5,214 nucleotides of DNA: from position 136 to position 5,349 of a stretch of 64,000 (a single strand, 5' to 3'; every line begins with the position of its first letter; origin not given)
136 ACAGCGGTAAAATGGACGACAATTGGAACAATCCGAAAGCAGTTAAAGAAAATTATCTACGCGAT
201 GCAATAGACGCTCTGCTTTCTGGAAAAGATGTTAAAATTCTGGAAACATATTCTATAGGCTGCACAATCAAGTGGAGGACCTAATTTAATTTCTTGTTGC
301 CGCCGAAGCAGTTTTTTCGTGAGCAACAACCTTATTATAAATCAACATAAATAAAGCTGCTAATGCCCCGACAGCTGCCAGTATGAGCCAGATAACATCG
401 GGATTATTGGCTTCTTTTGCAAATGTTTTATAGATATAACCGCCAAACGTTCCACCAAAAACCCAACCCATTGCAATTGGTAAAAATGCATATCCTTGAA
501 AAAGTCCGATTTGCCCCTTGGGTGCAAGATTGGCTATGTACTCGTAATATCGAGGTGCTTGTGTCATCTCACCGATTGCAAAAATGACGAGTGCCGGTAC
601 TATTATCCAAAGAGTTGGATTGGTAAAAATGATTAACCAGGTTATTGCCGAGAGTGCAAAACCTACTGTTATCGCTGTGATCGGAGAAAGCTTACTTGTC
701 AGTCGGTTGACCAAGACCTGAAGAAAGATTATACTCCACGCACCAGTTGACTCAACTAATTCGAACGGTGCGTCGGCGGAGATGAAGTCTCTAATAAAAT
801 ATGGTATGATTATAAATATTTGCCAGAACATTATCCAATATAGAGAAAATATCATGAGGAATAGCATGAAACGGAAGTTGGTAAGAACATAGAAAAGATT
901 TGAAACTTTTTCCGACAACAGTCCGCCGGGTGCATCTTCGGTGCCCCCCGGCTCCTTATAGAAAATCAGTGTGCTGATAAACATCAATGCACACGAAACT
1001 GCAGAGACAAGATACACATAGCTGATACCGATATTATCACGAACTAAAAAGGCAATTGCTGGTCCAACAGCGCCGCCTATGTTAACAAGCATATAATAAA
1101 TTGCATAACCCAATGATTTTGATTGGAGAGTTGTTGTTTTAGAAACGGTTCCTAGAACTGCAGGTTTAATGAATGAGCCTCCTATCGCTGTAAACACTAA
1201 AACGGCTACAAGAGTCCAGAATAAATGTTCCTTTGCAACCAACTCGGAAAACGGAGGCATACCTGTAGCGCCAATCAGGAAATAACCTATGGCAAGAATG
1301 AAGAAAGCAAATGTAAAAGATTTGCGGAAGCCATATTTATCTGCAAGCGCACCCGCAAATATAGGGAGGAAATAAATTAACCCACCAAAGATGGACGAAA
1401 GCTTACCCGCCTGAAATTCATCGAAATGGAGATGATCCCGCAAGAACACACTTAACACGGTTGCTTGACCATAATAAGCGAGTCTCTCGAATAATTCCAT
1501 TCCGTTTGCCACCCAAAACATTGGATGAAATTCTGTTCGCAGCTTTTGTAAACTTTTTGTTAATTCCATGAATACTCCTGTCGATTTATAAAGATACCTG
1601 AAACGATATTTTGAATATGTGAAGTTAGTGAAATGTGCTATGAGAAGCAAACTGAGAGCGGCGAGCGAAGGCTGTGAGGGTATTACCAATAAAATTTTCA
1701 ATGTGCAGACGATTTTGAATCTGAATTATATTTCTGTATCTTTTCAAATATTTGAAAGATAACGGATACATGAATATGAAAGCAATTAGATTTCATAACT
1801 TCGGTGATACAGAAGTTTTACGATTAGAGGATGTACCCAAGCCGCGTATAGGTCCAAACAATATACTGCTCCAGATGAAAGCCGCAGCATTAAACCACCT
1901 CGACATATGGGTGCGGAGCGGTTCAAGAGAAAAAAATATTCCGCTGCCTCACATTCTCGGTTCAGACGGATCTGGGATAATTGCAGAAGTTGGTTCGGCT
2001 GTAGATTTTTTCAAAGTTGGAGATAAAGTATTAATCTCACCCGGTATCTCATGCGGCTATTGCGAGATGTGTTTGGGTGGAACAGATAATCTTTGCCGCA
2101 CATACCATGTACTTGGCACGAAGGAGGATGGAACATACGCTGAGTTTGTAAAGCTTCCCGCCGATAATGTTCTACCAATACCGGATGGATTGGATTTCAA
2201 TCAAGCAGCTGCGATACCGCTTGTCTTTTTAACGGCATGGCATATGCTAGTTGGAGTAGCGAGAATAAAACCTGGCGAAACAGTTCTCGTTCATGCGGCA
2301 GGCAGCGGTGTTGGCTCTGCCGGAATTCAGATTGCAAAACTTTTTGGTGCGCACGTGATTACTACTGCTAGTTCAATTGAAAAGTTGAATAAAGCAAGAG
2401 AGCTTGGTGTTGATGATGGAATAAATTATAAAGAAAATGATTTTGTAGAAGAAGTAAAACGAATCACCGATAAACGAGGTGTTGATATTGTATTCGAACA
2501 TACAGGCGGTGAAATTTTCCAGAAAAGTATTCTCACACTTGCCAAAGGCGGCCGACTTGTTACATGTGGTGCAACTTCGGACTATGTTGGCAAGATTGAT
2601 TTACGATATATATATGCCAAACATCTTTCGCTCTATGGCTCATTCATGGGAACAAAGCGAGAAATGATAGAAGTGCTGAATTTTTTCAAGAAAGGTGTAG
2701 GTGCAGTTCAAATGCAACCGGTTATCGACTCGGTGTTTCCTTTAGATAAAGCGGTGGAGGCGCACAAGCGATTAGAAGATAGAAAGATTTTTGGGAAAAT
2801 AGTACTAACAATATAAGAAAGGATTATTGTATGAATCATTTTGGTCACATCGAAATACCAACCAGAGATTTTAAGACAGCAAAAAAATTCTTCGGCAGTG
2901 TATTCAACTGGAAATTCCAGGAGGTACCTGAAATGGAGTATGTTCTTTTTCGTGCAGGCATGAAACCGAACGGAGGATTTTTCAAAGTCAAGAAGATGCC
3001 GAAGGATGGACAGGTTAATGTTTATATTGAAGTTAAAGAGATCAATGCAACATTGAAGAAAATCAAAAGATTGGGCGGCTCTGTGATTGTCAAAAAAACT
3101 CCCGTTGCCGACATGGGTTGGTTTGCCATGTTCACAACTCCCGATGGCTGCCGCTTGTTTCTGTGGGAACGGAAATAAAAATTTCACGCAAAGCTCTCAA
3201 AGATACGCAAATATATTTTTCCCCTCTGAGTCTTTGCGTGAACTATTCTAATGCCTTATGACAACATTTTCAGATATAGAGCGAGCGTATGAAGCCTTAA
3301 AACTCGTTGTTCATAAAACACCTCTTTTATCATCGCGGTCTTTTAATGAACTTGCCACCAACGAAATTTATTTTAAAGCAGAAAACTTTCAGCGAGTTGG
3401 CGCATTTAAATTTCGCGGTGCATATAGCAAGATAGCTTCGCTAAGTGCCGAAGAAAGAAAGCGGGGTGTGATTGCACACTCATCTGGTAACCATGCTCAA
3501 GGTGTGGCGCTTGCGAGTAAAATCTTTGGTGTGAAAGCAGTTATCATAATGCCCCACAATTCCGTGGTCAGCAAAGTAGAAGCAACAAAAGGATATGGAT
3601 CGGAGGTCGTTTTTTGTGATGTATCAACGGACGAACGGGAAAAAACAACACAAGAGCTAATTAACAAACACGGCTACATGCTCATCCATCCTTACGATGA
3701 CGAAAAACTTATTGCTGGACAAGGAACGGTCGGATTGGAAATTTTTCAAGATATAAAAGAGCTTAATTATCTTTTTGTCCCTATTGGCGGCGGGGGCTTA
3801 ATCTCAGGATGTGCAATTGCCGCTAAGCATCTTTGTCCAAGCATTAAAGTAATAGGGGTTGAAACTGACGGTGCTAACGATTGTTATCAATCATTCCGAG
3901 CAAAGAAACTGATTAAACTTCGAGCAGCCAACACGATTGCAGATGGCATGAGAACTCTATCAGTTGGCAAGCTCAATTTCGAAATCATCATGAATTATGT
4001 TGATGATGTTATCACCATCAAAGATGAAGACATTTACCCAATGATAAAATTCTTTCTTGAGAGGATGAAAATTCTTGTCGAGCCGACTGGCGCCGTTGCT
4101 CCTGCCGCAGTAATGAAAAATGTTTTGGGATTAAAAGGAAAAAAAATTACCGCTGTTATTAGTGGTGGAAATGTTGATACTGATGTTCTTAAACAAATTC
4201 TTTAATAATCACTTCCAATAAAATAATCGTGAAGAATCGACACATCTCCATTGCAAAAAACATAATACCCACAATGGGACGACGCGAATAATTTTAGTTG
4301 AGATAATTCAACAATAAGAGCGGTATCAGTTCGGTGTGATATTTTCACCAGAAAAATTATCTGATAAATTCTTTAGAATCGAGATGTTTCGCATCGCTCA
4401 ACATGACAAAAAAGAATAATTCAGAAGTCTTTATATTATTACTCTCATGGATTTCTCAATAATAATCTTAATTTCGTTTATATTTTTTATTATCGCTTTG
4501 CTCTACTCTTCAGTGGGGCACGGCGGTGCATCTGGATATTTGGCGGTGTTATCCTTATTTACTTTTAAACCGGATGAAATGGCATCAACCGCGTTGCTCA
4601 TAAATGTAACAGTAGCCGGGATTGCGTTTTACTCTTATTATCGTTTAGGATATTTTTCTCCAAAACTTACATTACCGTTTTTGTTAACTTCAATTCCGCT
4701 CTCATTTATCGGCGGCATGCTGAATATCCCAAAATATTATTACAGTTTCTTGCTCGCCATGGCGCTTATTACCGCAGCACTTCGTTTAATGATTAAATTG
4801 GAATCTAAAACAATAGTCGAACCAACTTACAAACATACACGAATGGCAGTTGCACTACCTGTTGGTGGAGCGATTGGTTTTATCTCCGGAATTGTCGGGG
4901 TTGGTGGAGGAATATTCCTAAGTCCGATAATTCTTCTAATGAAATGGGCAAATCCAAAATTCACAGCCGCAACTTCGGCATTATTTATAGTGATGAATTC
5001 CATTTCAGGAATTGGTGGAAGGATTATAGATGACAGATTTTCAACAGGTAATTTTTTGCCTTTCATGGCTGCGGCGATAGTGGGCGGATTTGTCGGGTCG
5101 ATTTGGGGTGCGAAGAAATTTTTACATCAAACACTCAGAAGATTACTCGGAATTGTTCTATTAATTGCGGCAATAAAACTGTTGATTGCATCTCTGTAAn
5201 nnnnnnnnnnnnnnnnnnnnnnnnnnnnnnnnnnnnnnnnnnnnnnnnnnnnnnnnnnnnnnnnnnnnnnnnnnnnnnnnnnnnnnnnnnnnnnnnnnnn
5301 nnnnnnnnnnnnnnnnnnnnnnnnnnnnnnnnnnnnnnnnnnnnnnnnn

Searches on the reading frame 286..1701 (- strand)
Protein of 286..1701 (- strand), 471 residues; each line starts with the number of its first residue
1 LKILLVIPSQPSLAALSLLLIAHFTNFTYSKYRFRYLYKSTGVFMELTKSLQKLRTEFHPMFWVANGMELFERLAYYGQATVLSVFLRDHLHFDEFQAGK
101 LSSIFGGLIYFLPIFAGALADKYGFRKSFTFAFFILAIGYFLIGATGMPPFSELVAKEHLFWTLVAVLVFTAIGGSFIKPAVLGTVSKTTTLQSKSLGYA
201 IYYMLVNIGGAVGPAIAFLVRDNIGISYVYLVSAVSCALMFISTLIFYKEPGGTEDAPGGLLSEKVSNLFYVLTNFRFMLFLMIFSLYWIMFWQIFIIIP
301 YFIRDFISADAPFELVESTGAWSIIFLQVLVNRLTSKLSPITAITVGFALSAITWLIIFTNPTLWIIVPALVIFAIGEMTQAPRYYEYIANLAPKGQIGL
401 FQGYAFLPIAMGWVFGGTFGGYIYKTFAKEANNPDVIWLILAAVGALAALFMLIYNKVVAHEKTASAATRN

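Call 85: search_protein_families(library=pfam, proteins=[window:286-1701:-], max_evalue=0.00001)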
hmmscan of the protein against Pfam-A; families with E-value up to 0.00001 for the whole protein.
window:286-1701:- (471 aa): 3 families
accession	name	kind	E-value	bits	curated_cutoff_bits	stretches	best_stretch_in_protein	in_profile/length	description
PF07690.21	MFS_1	-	2.7e-34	119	33.4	2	73-304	9-230/347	Major Facilitator Superfamily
PF00083.30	Sugar_tr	-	2.2e-07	30.5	22.3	1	64-250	257-439/452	Sugar (and other) transporter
PF05977.19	MFS_3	-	1.4e-06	27.5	27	1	109-382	58-325/524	Transmembrane secretion effector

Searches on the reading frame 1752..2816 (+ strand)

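Call 85: search_protein_families(library=pfam, proteins=[window:1752-2816:+], max_evalue=0.00001)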
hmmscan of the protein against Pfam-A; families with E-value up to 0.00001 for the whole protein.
window:1752-2816:+ (354 aa): 3 families
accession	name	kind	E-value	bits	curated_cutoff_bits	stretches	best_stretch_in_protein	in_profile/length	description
PF00107.32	ADH_zinc_N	-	4.2e-34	117.7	31.8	1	186-313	1-128/129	Zinc-binding dehydrogenase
PF08240.17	ADH_N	-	1.2e-27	96.6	23.5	1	34-145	1-104/104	Alcohol dehydrogenase GroES-like domain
PF13602.12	ADH_zinc_N_2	-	4e-21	76.8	27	1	218-352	1-134/134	Zinc-binding dehydrogenase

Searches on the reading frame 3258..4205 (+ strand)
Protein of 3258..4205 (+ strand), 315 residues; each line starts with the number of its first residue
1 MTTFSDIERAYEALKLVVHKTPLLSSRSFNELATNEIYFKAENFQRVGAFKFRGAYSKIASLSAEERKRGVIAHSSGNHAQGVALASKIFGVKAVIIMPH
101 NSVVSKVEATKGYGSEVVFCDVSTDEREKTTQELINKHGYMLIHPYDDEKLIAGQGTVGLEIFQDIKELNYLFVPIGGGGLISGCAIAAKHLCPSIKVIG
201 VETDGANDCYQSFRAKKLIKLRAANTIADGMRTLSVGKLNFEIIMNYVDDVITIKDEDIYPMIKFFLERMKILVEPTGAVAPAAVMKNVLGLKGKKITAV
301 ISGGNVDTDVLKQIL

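Call 85: search_protein_families(library=pfam, proteins=[window:3258-4205:+], max_evalue=0.00001)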
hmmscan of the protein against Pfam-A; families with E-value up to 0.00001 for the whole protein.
window:3258-4205:+ (315 aa): 1 family
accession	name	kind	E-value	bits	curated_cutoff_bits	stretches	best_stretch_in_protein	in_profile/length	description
PF00291.31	PALP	-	3.3e-80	270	35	1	16-303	3-295/295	Pyridoxal-phosphate dependent enzyme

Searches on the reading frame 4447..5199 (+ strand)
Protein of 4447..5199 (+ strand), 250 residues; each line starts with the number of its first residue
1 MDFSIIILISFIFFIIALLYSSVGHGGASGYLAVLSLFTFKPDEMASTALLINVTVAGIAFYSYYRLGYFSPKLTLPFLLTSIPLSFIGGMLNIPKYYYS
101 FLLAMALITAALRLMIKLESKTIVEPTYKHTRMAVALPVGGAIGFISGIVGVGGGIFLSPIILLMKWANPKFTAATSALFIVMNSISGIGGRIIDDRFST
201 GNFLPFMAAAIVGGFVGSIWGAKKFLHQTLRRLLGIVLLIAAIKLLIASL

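Call 85: search_protein_families(library=pfam, proteins=[window:4447-5199:+], max_evalue=0.00001)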
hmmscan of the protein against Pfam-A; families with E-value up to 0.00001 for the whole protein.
window:4447-5199:+ (250 aa): 1 family
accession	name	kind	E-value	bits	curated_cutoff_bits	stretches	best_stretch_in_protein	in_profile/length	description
PF01925.25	TauE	-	5.9e-31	108.4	32.6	1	11-245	3-237/237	Sulfite exporter TauE/SafE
